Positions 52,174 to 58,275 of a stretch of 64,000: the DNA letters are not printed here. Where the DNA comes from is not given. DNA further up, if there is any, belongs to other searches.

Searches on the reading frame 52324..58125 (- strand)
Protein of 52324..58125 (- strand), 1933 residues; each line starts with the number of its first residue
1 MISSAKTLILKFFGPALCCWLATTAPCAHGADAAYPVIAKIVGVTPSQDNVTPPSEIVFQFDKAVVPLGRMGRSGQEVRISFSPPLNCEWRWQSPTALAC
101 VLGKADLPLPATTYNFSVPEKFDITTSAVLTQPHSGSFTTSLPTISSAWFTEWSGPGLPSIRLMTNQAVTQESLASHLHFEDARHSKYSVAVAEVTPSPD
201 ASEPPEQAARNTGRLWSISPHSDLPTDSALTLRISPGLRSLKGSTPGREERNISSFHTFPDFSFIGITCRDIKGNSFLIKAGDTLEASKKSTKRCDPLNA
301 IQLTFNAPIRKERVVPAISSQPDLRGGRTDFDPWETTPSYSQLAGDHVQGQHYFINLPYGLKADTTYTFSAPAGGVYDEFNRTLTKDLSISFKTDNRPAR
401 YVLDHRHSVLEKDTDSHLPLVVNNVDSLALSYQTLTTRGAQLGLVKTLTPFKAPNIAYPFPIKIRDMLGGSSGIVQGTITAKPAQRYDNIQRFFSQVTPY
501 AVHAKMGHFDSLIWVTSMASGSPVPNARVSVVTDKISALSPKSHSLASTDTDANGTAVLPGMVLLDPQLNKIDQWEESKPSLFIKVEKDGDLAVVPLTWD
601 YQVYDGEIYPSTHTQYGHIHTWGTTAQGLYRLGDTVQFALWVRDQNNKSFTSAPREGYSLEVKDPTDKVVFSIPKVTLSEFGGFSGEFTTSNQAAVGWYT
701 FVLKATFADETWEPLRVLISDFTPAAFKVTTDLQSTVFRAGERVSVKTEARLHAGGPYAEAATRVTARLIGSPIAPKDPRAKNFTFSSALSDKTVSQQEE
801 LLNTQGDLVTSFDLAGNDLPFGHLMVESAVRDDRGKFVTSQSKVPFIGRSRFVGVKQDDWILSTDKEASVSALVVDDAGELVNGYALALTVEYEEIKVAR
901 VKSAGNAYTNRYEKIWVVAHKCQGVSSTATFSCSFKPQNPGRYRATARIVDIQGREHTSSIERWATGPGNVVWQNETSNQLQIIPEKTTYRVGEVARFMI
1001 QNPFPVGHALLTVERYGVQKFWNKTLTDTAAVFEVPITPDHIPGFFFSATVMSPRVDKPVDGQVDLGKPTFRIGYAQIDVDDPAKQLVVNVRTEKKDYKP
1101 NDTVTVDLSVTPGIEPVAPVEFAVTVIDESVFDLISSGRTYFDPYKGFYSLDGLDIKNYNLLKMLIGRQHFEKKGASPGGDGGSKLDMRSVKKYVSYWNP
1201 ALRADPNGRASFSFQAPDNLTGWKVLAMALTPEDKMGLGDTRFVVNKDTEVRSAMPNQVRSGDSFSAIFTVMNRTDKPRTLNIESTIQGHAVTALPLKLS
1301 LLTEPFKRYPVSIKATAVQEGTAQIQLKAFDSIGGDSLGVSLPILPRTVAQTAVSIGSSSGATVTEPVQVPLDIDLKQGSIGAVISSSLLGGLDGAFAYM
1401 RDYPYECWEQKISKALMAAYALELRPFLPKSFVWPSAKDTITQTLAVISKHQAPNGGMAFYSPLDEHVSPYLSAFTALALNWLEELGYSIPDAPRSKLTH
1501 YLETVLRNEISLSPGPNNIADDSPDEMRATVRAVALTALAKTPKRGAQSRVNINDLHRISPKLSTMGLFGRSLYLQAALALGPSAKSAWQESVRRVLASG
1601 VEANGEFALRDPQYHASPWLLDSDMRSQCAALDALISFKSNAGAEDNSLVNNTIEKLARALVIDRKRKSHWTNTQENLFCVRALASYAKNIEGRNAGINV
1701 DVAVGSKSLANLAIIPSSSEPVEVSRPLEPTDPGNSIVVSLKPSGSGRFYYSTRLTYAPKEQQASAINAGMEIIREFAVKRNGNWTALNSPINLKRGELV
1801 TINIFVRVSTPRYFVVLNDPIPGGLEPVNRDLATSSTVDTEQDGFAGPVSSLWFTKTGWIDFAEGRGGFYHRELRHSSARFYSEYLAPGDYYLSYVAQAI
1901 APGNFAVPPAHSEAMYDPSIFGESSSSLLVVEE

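Call 4: search_protein_families(library=pfam, proteins=[window:52324-58125:-], max_evalue=0.01)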
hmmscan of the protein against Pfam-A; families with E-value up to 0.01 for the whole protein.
window:52324-58125:- (1933 aa): 6 families
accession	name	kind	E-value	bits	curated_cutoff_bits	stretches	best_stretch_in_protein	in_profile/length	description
PF17973.7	bMG10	-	5.8e-26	91.6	26.2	1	1770-1918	1-130/131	Bacterial Alpha-2-macroglobulin MG10 domain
PF07703.20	A2M_BRD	-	2.4e-18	67.3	22.7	1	981-1134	1-140/140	Alpha-2-macroglobulin bait region domain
PF00207.28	A2M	-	4.1e-16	59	21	1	1197-1282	3-89/92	Alpha-2-macroglobulin family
PF01835.25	MG2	-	5.3e-13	49.6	32.8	1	624-709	5-86/96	MG2 domain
PF11974.14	bMG3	-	8.4e-09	35.8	34.9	1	498-601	2-89/103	Bacterial alpha-2-macroglobulin MG3 domain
PF13205.12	Big_5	-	4.9e-06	27.6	23.6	1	298-394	22-105/105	Bacterial Ig-like domain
